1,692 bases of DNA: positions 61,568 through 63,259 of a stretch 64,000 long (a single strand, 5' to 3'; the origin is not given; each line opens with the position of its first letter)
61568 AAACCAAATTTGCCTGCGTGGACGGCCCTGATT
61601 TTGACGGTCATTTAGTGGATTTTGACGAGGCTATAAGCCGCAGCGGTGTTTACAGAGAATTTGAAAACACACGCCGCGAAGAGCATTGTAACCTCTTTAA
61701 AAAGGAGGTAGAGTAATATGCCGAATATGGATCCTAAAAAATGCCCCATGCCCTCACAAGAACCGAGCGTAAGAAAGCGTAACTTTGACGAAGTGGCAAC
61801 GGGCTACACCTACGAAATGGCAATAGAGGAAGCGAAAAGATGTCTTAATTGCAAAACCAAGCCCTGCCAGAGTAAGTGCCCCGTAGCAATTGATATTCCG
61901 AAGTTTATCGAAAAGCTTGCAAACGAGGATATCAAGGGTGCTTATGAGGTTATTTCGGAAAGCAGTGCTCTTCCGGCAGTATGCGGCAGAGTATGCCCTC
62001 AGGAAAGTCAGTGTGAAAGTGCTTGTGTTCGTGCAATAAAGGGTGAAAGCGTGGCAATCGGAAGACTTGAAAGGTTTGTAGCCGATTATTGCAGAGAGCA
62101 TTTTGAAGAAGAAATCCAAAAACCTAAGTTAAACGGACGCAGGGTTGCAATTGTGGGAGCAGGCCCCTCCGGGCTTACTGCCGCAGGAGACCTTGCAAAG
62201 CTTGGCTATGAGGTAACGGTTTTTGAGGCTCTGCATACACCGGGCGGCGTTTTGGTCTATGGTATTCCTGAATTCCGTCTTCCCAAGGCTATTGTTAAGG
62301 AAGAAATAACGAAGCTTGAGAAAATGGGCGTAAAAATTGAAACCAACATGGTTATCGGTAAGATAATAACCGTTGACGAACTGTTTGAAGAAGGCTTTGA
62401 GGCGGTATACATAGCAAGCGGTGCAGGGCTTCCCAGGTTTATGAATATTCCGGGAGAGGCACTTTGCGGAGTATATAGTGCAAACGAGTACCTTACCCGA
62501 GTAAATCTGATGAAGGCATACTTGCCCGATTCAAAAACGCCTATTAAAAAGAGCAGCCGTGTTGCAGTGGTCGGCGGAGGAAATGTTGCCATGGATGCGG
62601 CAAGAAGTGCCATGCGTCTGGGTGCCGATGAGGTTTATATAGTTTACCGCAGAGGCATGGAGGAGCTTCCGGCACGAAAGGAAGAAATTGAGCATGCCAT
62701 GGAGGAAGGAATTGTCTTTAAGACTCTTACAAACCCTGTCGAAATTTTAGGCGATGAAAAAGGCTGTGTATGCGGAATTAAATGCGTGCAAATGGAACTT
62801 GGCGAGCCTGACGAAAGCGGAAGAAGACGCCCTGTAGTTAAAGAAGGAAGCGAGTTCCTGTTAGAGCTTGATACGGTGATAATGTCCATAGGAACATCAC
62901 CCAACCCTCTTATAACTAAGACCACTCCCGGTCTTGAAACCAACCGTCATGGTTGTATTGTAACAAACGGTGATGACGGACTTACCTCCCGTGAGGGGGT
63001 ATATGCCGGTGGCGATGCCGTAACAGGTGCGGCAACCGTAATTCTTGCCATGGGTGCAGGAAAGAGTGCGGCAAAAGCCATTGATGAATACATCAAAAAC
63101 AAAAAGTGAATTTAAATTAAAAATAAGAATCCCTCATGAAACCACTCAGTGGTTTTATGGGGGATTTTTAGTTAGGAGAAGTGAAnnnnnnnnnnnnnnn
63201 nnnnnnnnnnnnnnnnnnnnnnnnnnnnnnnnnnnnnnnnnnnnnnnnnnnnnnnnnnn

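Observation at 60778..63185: nfnAB (electron-bifurcating transhydrogenase) embedded as a self-contained cassette between phage structural genes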

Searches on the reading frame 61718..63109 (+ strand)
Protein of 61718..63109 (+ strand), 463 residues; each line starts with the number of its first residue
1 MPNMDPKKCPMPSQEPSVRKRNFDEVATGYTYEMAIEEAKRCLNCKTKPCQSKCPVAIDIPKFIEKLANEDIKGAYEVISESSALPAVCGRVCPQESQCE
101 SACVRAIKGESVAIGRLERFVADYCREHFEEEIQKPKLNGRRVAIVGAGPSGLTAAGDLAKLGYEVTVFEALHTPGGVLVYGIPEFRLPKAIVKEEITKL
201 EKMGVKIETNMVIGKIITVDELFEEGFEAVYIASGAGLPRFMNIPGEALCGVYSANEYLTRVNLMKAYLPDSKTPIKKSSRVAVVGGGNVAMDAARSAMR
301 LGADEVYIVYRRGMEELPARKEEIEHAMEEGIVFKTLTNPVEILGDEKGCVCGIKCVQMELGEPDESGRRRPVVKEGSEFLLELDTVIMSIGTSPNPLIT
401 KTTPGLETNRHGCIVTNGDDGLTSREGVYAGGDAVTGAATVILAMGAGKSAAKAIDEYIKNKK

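Call 4: search_protein_families(library=pfam, proteins=[window:61718-63109:+])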
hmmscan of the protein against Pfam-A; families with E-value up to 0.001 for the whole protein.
window:61718-63109:+ (463 aa): 16 families
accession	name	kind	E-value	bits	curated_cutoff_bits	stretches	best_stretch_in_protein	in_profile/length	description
PF14691.11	Fer4_20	-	1.7e-42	144.3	25.8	1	19-128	1-111/113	Dihydroprymidine dehydrogenase domain II, 4Fe-4S cluster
PF07992.20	Pyr_redox_2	-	4.8e-40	138.2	26.1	2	142-448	2-291/291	Pyridine nucleotide-disulphide oxidoreductase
PF00070.33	Pyr_redox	-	1.9e-14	54.4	22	2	281-353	1-76/82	Pyridine nucleotide-disulphide oxidoreductase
PF13738.12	Pyr_redox_3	-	5.1e-11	42.8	30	1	230-330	128-216/305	Pyridine nucleotide-disulphide oxidoreductase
PF13450.12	NAD_binding_8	-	6.2e-08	33.2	21.9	1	145-177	1-33/68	NAD(P)-binding Rossmann-like domain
PF01262.27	AlaDh_PNT_C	-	2.2e-07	31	23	1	252-310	2-58/214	Alanine dehydrogenase/PNT, C-terminal domain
PF01946.23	Thi4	-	6.6e-07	29.2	26.2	1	142-208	19-85/235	Thi4 family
PF12831.13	FAD_oxidored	-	6.4e-06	26.1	27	1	143-182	2-41/416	FAD dependent oxidoreductase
PF01266.30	DAO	-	7.3e-05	22.9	27.9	1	142-176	1-35/353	FAD dependent oxidoreductase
PF02826.25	2-Hacid_dh_C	-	0.00013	21.9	25.1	0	129-172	23-68/178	D-isomer specific 2-hydroxyacid dehydrogenase, NAD binding domain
PF03807.23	F420_oxidored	-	0.00016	22.6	21.6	0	281-327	1-47/94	NADP oxidoreductase coenzyme F420-dependent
PF01494.25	FAD_binding_3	-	0.00019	21.2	22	1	142-173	3-34/349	FAD binding domain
PF13241.12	NAD_binding_7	-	0.0002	22.3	22.1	0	279-311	7-38/104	Putative NAD(P)-binding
PF03486.20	HI0933_like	-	0.00058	19.8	50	1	142-176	2-36/244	HI0933-like protein Rossmann domain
PF01134.28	GIDA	-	0.00068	19.2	22.1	0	143-202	2-61/391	Glucose inhibited division protein A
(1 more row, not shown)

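Call 5: search_protein_families(library=ncbifam, proteins=[window:61718-63109:+])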
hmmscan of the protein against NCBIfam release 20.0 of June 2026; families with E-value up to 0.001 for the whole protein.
window:61718-63109:+ (463 aa): 67 families (the best 25 are shown)
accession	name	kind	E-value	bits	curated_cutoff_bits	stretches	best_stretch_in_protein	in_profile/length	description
NF009414.0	PRK12778.1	equivalog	1.2e-216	721.4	1103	1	4-461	292-751/752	bifunctional dihydroorotate dehydrogenase B NAD binding subunit/NADPH-dependent glutamate synthase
TIGR01316.1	gltA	equivalog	1.2e-177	591.3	471.75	1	18-459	4-449/449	NADPH-dependent glutamate synthase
NF009413.0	PRK12775.1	equivalog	3.2e-162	541.7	1895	1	3-463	294-758/1006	putative trifunctional 2-polyprenylphenol hydroxylase/glutamate synthase subunit beta/ferritin domain-containing protein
NF009415.0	PRK12779.1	equivalog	7.8e-123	411.3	1519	1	50-460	210-627/944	putative bifunctional glutamate synthase subunit beta/2-polyprenylphenol hydroxylase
NF009410.0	PRK12771.1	subfamily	4.8e-119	398.5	516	2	47-462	47-448/566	NAD(P)-binding protein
NF009454.0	PRK12814.1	equivalog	1.3e-118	397.2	916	2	48-462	102-503/657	putative NADPH-dependent glutamate synthase small subunit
TIGR01318.1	gltD_gamma_fam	subfamily_domain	1.4e-104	350.3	482.95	1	16-459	16-465/467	glutamate synthase, small subunit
NF009408.0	PRK12769.1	equivalog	5.4e-98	328.8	1003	1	17-461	202-653/659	formate-dependent uric acid utilization protein AegA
NF010590.0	PRK13984.1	equivalog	4.9e-96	322.2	946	1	7-463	157-610/611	putative oxidoreductase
TIGR03315.1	Se_ygfK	equivalog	3.8e-88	296.1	835.3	1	37-455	434-835/1012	putative selenate reductase subunit YgfK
NF009409.0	PRK12770.1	subfamily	3.8e-86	289.4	343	1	134-462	12-353/360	putative glutamate synthase subunit beta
NF009451.0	PRK12809.1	equivalog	5.1e-83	279.4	1154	1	17-457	185-632/639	formate-dependent uric acid utilization protein YgfT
TIGR01317.1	GOGAT_sm_gam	subfamily_domain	1.9e-73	248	447.7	1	12-460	14-479/485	glutamate synthase small subunit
NF045663.1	diclust_near_Sec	equivalog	2.4e-47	161.5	530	1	49-236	19-199/759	pyridine nucleotide-disulfide oxidoreductase/dicluster-binding protein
TIGR01292.1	TRX_reduct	equivalog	1.4e-20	73.3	343.45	1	142-459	2-300/300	thioredoxin-disulfide reductase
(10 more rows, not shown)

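Call 6: find_encoding_contigs(protein=window:61718-63109:+, flank=10000, max_places=10)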
Protein window:61718-63109:+ (463 aa): no gene with exactly this product is on record in the collection.

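Call 11: find_related_loci(query=window:61718-63109:+, collection=viral_contigs, flank=10000)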
Query window:61718-63109:+ (463 aa) in viral_contigs; peptide patterns used: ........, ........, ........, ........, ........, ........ (x = any residue, [..] = any of these).
12 stretches matched a pattern, but none encodes a relative of the query by tblastn (E <= 1e-3).

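Call 16: find_related_loci(query=window:61718-63109:+, collection=genome_contigs, flank=10000)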
Query window:61718-63109:+ (463 aa) in genome_contigs; peptide patterns used: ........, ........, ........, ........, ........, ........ (x = any residue, [..] = any of these).
599 stretches matched a pattern (row limit reached: there are more); 482 encode a relative of the query (tblastn E <= 1e-3); the best 80 are kept; 80 distinct loci.
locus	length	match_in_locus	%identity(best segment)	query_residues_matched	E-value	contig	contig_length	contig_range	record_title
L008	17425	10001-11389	97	1-463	0e+0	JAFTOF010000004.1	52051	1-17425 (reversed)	MAG: Clostridia bacterium isolate RGIG3998 Roe_deer_Cecum-4__c506, whole genome shotgun sequence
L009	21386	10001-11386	96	1-462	0e+0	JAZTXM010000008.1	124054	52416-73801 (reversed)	MAG: Clostridia bacterium isolate T1900045330_YK20190019.MAGScoT_cleanbin_000002 SGB_6512_k141_2770901, whole genome sho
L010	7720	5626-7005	87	3-462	0e+0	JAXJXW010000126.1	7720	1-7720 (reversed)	MAG: Clostridia bacterium isolate DOME_MAG_7345 7345_C0434_k141_334080, whole genome shotgun sequence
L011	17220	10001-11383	80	3-463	0e+0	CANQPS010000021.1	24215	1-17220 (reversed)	MAG: uncultured Clostridia bacterium isolate Lapin-012__bin52 genome assembly, contig: Lapin-012__NODE_2971_length_24215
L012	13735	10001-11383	80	3-463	0e+0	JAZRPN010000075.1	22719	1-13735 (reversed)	MAG: Clostridia bacterium isolate T1900045376_YK20190066.MAGScoT_cleanbin_000010 SGB_6873_k141_43898, whole genome shotg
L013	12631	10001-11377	86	1-459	0e+0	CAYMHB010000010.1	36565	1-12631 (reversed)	MAG TPA_asm: uncultured Oscillospiraceae bacterium isolate SRP315200_co1_860 genome assembly, contig: NODE_1472_length_3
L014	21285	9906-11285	80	3-462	0e+0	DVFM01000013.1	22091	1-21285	MAG TPA_asm: Candidatus Merdivicinus intestinavium isolate CHK188-1901 CHK188__C21312_L22091_ERR3414583, whole genome sh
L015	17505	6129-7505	86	1-459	0e+0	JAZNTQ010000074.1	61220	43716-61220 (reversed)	MAG: Clostridia bacterium isolate T1900044802_TS20190268.MAGScoT_cleanbin_000045 SGB_2723_k141_603553, whole genome shot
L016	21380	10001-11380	79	3-462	0e+0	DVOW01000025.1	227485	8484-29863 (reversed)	MAG TPA_asm: Candidatus Merdivicinus intestinigallinarum isolate ChiBcec18-2170 ChiBcec18__C26196_L227485_SRR6323127, wh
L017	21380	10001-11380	79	3-462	0e+0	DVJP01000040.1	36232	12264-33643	MAG TPA_asm: Candidatus Merdivicinus excrementipullorum isolate CHK199-13235 CHK199__C154526_L36232_ERR3414594, whole ge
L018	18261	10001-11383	79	3-463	0e+0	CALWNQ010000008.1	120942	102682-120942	MAG: uncultured Clostridia bacterium isolate BRZ_CE__bin104 genome assembly, contig: BRZ_CE__NODE_286_length_120942_cov_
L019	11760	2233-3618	77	1-462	0e+0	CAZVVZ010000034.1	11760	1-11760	MAG TPA_asm: uncultured Eubacteriales bacterium isolate binchicken_co323_231 genome assembly, contig: NODE_6067_length_1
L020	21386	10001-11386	78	1-462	0e+0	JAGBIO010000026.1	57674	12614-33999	MAG: Clostridia bacterium isolate RGIG9151 Water_deer_Rectum.Co__c1408742, whole genome shotgun sequence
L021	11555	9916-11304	77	1-463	0e+0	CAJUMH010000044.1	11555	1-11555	MAG TPA_asm: uncultured Ruthenibacterium sp. isolate MGBC140709 genome assembly, contig: MGBC140709.44, whole genome sho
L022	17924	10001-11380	81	3-462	0e+0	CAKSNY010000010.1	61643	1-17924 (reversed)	MAG: uncultured Clostridia bacterium isolate REFINED_METABAT215_TOP10_CONTIGS_1500_ASSEMBLY_K77_MERGED__Hadza_MoBio_hadz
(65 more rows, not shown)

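Call 20: search_protein_families(library=pfam, proteins=[L009:11467-12981:+, L009:12994-13791:+, L009:13791-14216:+, L009:14258-15010:+, L009:15055-15900:-, L009:15872-16588:-, L009:16542-16958:-, L009:17302-18840:-, L009:18876-20291:-, L009:20404-21144:+], max_evalue=0.01)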
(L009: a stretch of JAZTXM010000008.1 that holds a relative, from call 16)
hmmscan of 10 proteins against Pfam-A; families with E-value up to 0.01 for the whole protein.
L009:11467-12981:+ (504 aa): 2 families
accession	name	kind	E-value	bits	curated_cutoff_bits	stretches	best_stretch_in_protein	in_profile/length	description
PF01391.23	Collagen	-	1.4e-08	34.8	27.2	1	210-252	4-46/60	Collagen triple helix repeat (20 copies)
PF02839.19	CBM_5_12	-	0.00096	19.6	26.2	1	166-191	1-26/44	Carbohydrate-binding module family 5/12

L009:12994-13791:+ (265 aa): 0 families

L009:13791-14216:+ (141 aa): 1 family
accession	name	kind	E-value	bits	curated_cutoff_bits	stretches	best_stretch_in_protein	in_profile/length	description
PF05105.17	Phage_holin_4_1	-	1.8e-35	121.9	22.2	1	17-134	2-115/116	Bacteriophage holin family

L009:14258-15010:+ (250 aa): 1 family
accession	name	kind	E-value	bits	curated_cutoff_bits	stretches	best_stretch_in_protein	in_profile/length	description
PF01510.30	Amidase_2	-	2.1e-15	57.6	26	1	23-168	3-130/131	N-acetylmuramoyl-L-alanine amidase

L009:15055-15900:- (281 aa): 2 families
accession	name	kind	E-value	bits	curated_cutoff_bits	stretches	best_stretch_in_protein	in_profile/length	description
PF00950.22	ABC-3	-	4.3e-58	197.3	20.1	1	19-272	1-254/258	ABC 3 transport family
PF01032.23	FecCD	-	4.3e-05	23.2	26.5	1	111-272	145-308/311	FecCD transport family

L009:15872-16588:- (238 aa): 15 families
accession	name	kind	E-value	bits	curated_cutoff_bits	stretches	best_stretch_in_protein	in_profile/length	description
PF00005.33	ABC_tran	-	4e-26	92.7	25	1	34-175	2-136/137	ABC transporter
PF13304.12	AAA_21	-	3.4e-12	47.5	27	2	125-206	220-299/304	AAA domain, putative AbiEii toxin, Type IV TA system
PF02463.25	SMC_N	-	2.5e-09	37.3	40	1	31-208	12-200/220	RecF/RecN/SMC N terminal domain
PF13401.12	AAA_22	-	3.7e-05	24.5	27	1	43-173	5-92/130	AAA domain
PF03193.22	RsgA_GTPase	-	6.4e-05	23.3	30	1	20-73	84-136/174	RsgA GTPase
PF13476.12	AAA_23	-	0.00011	23.3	27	1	35-64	12-40/201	AAA domain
PF01637.24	ATPase_2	-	0.00011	22.5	33.2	1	41-93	18-70/225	ATPase domain predominantly from Archaea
PF13555.12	AAA_29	-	0.00013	22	27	1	37-69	16-48/61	P-loop containing region of AAA domain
PF20703.3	nSTAND1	-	0.00041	20.5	27.1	1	32-65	22-55/379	Novel STAND NTPase 1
PF13175.12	AAA_15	-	0.0011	19.1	32.1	1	43-97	24-82/374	AAA ATPase domain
PF13191.12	AAA_16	-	0.0016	19.4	32.6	1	43-78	22-58/167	AAA ATPase domain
PF13514.12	AAA_27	-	0.0016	18.5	22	1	34-66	17-49/206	AAA domain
PF05673.19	DUF815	-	0.0025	17.4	23.8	1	18-71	25-81/249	Protein of unknown function (DUF815)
PF20720.3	nSTAND3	-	0.0041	17.3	27.2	0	35-82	9-56/155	Novel STAND NTPase 3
PF25201.1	nSTAND6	-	0.0099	16.4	27.7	0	30-65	5-40/148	Novel STAND NTPase 6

L009:16542-16958:- (138 aa): 10 families
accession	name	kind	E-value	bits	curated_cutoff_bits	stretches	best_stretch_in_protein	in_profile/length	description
PF01475.25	FUR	-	4.4e-21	75.7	23.1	1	10-122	7-119/121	Ferric uptake regulator family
PF01498.24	HTH_Tnp_Tc3_2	-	0.00019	22.1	31.5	1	26-54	13-41/72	Transposase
PF08461.16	HTH_12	-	0.00024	21.4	21.4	1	15-64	2-51/66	Ribonuclease R winged-helix domain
PF03965.22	Penicillinase_R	-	0.00086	20.1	22.6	1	11-73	3-63/115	Penicillinase repressor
PF08100.18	Dimerisation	-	0.0013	18.9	25.6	1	16-74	30-83/93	O-methyltransferase dimerisation domain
PF08279.18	HTH_11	-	0.002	18.4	25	1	14-59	3-43/55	HTH domain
PF21100.3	MCM_C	-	0.0043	17.3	27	1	15-73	9-62/64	MCM protein C-terminal winged helix-turn-helix domain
PF03551.20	PadR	-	0.0046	17.4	27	1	31-68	14-54/75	Transcriptional regulator PadR-like family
PF13565.12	HTH_32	-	0.0049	17.8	33.7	1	11-52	32-73/73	Homeodomain-like domain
PF12840.13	HTH_20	-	0.006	17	27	1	28-62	20-49/51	Helix-turn-helix domain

L009:17302-18840:- (512 aa): 3 families
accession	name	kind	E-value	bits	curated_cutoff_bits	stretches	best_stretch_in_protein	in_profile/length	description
PF13091.12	PLDc_2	-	2.7e-42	144.2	27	2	353-477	2-129/132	PLD-like domain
PF00614.28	PLDc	-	1.6e-14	53.6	21.9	2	245-271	2-28/28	Phospholipase D Active site motif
PF13396.11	PLDc_N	-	5.5e-11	42.7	23.3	1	46-86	1-40/42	Phospholipase_D-nuclease N-terminal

L009:18876-20291:- (471 aa): 3 families
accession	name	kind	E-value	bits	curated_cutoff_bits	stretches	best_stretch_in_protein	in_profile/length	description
PF13306.12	LRR_5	-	8.9e-51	171.5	27.7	3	69-153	21-103/127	BspA type Leucine rich repeat region (6 copies)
PF07833.16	Cu_amine_oxidN1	-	4.6e-24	84.9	24.2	1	364-469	3-108/108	Copper amine oxidase N-terminal domain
PF13855.12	LRR_8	-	1.2e-07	31.9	27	1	69-110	12-54/61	Leucine rich repeat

L009:20404-21144:+ (246 aa): 3 families
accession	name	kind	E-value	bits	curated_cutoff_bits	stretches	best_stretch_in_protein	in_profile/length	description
PF08239.17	SH3_3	-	5.7e-14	52.5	27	1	194-244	2-54/54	Bacterial SH3 domain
PF01520.23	Amidase_3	-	6.2e-13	49.6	27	1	13-166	13-169/174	N-acetylmuramoyl-L-alanine amidase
PF06347.19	SH3_4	-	3.1e-07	30.5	24.1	1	193-241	3-52/56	Bacterial SH3 domain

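Call 21: search_protein_families(library=phrogs, proteins=[L009:11467-12981:+, L009:12994-13791:+, L009:13791-14216:+, L009:14258-15010:+, L009:15055-15900:-, L009:15872-16588:-, L009:16542-16958:-, L009:17302-18840:-, L009:18876-20291:-, L009:20404-21144:+], max_evalue=0.001)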
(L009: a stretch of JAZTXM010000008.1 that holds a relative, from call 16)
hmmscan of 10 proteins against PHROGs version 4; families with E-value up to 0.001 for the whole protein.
L009:11467-12981:+ (504 aa): 34 families (the best 25 are shown)
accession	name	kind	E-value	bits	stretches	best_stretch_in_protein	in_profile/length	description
phrog_5073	-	tail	9.3e-23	82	1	151-253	201-304/519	tail fiber protein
phrog_819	-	tail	3.4e-12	46.4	1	209-253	629-673/1024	tail protein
phrog_33406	-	tail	5.5e-10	39.2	1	209-256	190-237/651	tail fiber protein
phrog_13892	-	tail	4.5e-09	36.8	1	207-253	36-82/676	minor tail protein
phrog_1806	-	tail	5.2e-09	36.8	1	207-257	185-235/276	collagen like minor tail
phrog_6320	-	tail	8.6e-09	35.7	1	210-252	155-197/745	tail fiber protein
phrog_366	-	tail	1.3e-08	35.8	1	209-259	335-385/474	tail fiber protein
phrog_25888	-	unknown function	1.5e-08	35.2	1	209-297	226-318/325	-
phrog_32123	-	unknown function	2.5e-08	33.7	1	208-257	243-292/532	-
phrog_3904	-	tail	4.7e-08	32.8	1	209-259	582-632/1086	tail fiber protein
phrog_10972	-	tail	3.7e-07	30.9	1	212-253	156-197/343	tail fiber protein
phrog_38806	-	unknown function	4.1e-07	30.6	1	209-252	90-139/285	-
phrog_32409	-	tail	4.3e-07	29.6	1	209-252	190-233/884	tail fiber protein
phrog_18350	-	tail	4.6e-07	30.8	1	210-252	154-196/253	tail fiber protein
phrog_3890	-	tail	2.7e-06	25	1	210-271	2617-2679/3453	straight fibre tail protein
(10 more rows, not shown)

L009:12994-13791:+ (265 aa): 0 families

L009:13791-14216:+ (141 aa): 3 families
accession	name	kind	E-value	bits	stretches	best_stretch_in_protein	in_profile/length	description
phrog_199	-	lysis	1.7e-23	84.1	1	3-139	4-133/545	holin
phrog_16802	-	unknown function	6e-13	49.4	1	81-137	3-61/74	-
phrog_21233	-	unknown function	6.6e-11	43.2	1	11-79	12-72/72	-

L009:14258-15010:+ (250 aa): 3 families
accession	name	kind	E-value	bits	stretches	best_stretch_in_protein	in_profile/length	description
phrog_1493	-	lysis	4e-14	53.6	1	28-171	37-155/394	endolysin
phrog_822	-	lysis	1.5e-13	52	1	21-168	20-146/215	amidase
phrog_35436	-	lysis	0.00013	22.3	1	53-190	38-157/266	amidase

L009:15055-15900:- (281 aa): 1 family
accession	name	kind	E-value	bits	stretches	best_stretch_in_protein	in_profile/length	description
phrog_4782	-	unknown function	4.1e-42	145.8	1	11-270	1-259/285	-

L009:15872-16588:- (238 aa): 9 families
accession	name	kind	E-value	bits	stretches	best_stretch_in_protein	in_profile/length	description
phrog_293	-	moron, auxiliary metabolic gene and host takeover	1.9e-50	172.8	1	10-232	129-354/1058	ABC transporter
phrog_2392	-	moron, auxiliary metabolic gene and host takeover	7.1e-30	104.9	2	147-208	617-677/726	ABC transporter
phrog_23675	-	unknown function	7.8e-15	56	1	123-237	13-128/143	-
phrog_21263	-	unknown function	1.3e-13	50.9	1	146-208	485-549/940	-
phrog_77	-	DNA, RNA and nucleotide metabolism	5.5e-11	42.7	1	146-207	860-931/967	SbcC-like subunit of palindrome specific endonuclease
phrog_11143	-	unknown function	4.2e-06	27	0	144-203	107-168/357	-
phrog_5836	-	unknown function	6e-05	22.2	1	44-72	49-77/1071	-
phrog_7507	-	unknown function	0.00043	20.7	0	36-86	18-66/483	-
phrog_800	-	head and packaging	0.00087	19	0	30-69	17-58/511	terminase small subunit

L009:16542-16958:- (138 aa): 3 families
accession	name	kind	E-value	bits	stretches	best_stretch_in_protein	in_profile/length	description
phrog_13084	-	unknown function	3.4e-18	67.1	1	10-135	25-151/169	-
phrog_2440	-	transcription regulation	8.8e-05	23.4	1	9-69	26-83/126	transcriptional regulator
phrog_4278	-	unknown function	9e-05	23.3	1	26-71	46-92/127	-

L009:17302-18840:- (512 aa): 2 families
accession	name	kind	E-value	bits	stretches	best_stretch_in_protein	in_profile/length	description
phrog_17878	-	unknown function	1.6e-77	262.3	1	44-460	17-431/483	-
phrog_12711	-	unknown function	1e-09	39.4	1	354-451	39-131/162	-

L009:18876-20291:- (471 aa): 2 families
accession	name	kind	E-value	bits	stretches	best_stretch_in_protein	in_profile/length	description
phrog_35892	-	unknown function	2.3e-39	135.8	3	37-149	54-166/1181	-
phrog_18805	-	unknown function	1.8e-24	87.4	3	155-241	238-331/457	-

L009:20404-21144:+ (246 aa): 3 families
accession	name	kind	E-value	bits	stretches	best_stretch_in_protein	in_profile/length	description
phrog_435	-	lysis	8.9e-17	62.2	1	20-188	134-300/556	endolysin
phrog_1794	-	lysis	1.4e-06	28.9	1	179-244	263-328/336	amidase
phrog_2742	-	lysis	2.7e-06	28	1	29-176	37-184/318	endolysin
